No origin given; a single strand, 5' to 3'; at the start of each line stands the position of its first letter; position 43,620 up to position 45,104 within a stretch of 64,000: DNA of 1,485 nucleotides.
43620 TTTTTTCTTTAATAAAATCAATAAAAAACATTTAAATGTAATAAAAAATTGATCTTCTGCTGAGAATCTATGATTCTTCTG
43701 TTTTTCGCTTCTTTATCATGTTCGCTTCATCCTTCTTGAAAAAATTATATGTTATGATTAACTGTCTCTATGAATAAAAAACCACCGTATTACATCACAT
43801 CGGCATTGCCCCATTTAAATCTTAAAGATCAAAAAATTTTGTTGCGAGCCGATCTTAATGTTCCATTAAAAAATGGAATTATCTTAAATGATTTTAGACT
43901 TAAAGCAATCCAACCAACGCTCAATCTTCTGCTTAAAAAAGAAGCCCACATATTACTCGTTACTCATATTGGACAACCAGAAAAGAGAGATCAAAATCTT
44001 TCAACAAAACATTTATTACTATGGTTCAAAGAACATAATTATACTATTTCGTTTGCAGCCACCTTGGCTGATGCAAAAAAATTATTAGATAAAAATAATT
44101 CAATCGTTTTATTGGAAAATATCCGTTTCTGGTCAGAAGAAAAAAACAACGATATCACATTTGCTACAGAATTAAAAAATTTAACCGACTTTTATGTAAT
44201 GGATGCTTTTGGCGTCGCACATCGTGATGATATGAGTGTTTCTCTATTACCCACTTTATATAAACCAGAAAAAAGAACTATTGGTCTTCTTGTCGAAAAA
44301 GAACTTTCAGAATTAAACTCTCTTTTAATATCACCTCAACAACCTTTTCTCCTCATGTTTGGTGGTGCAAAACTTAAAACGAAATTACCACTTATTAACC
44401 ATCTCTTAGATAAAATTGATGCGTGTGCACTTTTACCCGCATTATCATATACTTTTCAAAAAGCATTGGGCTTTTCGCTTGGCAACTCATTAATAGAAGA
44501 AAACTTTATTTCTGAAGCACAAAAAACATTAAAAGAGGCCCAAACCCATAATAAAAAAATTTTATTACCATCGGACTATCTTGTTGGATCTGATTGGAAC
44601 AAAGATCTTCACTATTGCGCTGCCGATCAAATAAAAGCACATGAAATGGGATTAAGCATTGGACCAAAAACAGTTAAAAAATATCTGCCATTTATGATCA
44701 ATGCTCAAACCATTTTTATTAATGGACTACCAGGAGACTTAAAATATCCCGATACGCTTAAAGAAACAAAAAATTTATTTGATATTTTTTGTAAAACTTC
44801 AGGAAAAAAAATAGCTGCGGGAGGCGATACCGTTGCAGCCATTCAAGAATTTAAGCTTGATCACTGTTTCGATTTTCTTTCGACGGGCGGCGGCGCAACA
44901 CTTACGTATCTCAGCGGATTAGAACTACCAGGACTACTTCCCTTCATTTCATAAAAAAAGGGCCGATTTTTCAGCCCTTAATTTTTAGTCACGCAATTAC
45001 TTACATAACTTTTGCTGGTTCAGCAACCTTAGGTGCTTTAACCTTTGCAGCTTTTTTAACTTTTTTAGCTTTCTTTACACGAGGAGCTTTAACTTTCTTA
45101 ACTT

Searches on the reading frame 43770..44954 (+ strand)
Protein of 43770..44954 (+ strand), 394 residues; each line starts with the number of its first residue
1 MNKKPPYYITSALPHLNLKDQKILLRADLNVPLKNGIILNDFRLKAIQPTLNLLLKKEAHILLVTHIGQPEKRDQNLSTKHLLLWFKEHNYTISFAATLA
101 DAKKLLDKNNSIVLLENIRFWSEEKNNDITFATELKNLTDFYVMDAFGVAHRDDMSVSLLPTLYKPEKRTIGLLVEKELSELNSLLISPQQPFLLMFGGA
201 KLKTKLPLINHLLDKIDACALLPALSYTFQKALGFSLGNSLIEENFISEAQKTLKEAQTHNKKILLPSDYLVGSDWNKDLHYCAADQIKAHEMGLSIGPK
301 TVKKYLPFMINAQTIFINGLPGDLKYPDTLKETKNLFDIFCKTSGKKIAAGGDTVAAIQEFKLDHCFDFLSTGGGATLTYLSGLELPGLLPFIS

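Call 14: search_protein_families(library=ncbifam, proteins=[window:43770-44954:+], max_evalue=0.001)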
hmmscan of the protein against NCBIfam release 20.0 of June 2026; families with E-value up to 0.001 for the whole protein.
window:43770-44954:+ (394 aa): 1 family
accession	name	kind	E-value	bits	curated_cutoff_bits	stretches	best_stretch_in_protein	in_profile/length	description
NF010569.0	PRK13962.1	equivalog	3.7e-80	269.9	883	1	15-389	8-388/645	bifunctional phosphoglycerate kinase/triosephosphate isomerase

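Call 38: find_related_loci(query=window:43770-44954:+, collection=genome_contigs, flank=6000)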
Query window:43770-44954:+ (394 aa) in genome_contigs; peptide patterns used: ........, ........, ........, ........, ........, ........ (x = any residue, [..] = any of these).
49 stretches matched a pattern; 7 encode a relative of the query (tblastn E <= 1e-3); 7 distinct loci.
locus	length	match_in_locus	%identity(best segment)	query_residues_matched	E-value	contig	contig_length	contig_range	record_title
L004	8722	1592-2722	34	16-389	1e-64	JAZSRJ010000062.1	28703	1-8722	MAG: Clostridia bacterium isolate T1900044537_TS20190003.MAGScoT_cleanbin_000056 SGB_33_k141_3124506, whole genome shotg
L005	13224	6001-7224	30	13-389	3e-59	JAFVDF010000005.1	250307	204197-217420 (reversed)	MAG: Alloprevotella sp. isolate RGIG5064 Roe_deer_Rumen.Co__c293259, whole genome shotgun sequence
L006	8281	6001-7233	30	6-389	1e-56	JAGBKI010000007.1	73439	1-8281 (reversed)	MAG: Bacteroidaceae bacterium isolate RGIG9197 Water_deer_Reticulum.Co__c73450, whole genome shotgun sequence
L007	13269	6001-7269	30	9-394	2e-56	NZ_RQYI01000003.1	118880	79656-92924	Alloprevotella sp. OH1205_COT-284 scaffold_2, whole genome shotgun sequence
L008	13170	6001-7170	29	9-389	7e-56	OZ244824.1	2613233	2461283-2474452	MAG: Dehalococcoidia bacterium isolate 70ea3dc7-dc25-4479-8e7e-ee8621e45a74 genome assembly, chromosome: 1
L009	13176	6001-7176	27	13-389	2e-29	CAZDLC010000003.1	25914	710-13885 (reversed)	MAG TPA_asm: uncultured archaeon isolate SRP104967_co2_24 genome assembly, contig: NODE_979_length_25914_cov_14.383464,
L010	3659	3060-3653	31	13-202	3e-14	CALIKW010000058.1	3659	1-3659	MAG: uncultured archaeon isolate S1_Bin_METABAT__101 genome assembly, contig: c_000003195659, whole genome shotgun seque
